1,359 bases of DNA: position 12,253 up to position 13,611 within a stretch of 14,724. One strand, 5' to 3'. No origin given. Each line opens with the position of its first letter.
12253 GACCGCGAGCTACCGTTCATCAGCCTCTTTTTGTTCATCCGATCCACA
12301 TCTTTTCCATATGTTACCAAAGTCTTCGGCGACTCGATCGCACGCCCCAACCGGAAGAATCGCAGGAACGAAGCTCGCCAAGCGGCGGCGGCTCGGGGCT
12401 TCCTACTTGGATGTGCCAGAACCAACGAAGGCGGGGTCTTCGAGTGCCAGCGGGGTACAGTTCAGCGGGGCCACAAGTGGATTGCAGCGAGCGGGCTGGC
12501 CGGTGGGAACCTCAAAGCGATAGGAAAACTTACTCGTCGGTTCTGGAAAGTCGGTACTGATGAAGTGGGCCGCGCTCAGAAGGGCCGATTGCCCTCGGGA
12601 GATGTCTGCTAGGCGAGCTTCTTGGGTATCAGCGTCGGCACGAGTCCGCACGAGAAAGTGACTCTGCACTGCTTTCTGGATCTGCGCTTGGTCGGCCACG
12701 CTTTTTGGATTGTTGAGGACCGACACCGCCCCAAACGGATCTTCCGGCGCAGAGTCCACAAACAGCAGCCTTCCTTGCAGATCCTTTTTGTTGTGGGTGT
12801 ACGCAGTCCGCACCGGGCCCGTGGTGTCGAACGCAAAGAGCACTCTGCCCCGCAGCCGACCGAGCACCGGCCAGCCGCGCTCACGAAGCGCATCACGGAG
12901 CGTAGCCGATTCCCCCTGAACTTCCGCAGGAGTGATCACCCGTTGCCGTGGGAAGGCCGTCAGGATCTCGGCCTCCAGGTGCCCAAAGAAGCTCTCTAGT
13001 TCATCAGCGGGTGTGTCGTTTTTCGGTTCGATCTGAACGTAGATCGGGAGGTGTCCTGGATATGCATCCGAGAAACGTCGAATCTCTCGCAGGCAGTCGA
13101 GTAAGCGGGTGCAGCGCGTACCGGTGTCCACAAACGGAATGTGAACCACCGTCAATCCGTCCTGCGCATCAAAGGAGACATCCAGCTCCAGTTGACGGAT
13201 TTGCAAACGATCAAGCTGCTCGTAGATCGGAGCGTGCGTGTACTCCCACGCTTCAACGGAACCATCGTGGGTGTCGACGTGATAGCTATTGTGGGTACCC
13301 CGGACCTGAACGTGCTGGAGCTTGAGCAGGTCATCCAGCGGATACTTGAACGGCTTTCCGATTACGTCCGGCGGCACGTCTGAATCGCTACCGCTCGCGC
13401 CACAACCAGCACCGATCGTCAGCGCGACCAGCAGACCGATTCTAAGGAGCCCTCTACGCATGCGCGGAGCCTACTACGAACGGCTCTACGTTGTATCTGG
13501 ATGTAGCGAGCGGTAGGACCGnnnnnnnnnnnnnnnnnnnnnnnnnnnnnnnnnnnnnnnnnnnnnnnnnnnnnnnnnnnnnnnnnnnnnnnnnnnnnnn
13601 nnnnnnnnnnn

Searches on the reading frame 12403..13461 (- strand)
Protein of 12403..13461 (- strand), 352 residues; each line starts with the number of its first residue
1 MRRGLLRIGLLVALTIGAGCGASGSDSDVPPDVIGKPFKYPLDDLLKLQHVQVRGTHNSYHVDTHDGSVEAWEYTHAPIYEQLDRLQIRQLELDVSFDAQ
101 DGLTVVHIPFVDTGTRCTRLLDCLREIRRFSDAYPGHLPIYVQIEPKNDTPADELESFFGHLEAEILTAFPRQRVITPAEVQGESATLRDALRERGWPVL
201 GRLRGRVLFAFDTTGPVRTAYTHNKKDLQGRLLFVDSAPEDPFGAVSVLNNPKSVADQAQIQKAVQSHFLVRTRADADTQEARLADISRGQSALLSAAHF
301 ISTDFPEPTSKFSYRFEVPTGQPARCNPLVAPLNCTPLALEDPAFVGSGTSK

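Call 5: search_protein_families(library=pfam, proteins=[window:12403-13461:-], max_evalue=0.01)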
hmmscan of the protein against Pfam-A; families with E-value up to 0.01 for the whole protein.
window:12403-13461:- (352 aa): 1 family
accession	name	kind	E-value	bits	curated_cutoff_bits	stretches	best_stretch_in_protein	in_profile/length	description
PF16670.11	PI-PLC-C1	-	5.4e-73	246.4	29.9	2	100-328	93-329/329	Phosphoinositide phospholipase C, Ca2+-dependent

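Call 8: find_encoding_contigs(protein=window:12403-13461:-, flank=10000, max_places=10)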
Protein window:12403-13461:- (352 aa): 13 contigs read that carry it; 10 places shown.
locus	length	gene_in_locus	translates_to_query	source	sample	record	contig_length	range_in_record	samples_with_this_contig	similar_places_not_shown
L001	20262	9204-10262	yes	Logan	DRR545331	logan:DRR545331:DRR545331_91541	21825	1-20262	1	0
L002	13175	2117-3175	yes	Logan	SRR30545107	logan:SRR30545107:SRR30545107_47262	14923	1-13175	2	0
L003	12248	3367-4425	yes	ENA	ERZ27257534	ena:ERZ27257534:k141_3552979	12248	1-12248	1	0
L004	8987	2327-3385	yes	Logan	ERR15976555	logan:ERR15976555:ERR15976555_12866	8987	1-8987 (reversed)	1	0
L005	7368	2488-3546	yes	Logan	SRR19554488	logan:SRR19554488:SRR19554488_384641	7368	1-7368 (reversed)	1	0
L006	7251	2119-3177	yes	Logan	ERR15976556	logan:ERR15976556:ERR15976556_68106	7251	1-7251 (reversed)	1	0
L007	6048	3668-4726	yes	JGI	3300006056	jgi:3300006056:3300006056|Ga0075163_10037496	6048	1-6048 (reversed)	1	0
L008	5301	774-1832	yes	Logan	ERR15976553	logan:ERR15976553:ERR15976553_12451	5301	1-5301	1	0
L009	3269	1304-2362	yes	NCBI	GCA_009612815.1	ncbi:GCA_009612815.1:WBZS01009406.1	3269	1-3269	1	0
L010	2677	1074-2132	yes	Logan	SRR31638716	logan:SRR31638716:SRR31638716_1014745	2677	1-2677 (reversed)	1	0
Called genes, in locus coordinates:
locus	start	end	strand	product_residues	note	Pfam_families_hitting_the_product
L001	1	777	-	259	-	?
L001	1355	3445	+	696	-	PF00593:TonB_dep_Rec_b-barrel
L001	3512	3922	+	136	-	PF07635:PSCyt1 (faint)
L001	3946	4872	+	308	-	-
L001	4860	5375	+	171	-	-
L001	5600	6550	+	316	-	PF13365:Trypsin_2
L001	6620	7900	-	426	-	-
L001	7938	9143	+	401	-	PF00069:Pkinase, PF07714:PK_Tyr_Ser-Thr (weak)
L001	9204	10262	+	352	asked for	PF16670:PI-PLC-C1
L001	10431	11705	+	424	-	PF07690:MFS_1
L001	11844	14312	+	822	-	PF00501:AMP-binding, PF00550:PP-binding (weak)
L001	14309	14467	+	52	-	-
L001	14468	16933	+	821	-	PF00501:AMP-binding, PF00550:PP-binding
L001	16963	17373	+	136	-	PF00856:SET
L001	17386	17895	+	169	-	PF00856:SET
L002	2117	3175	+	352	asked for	PF16670:PI-PLC-C1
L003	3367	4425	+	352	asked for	PF16670:PI-PLC-C1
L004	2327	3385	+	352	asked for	PF16670:PI-PLC-C1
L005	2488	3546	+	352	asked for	PF16670:PI-PLC-C1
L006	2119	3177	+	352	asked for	PF16670:PI-PLC-C1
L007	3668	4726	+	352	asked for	PF16670:PI-PLC-C1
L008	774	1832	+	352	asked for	PF16670:PI-PLC-C1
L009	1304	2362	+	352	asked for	PF16670:PI-PLC-C1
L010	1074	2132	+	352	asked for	PF16670:PI-PLC-C1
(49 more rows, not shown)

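Call 70: search_protein_families(library=ncbifam, proteins=[window:12403-13461:-], max_evalue=0.001)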
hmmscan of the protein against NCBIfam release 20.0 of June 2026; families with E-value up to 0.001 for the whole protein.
window:12403-13461:- (352 aa): 0 families

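Call 88: search_protein_families(library=padloc, proteins=[window:12403-13461:-], max_evalue=0.001)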
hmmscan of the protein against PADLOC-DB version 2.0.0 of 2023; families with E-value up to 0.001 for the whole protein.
window:12403-13461:- (352 aa): 0 families
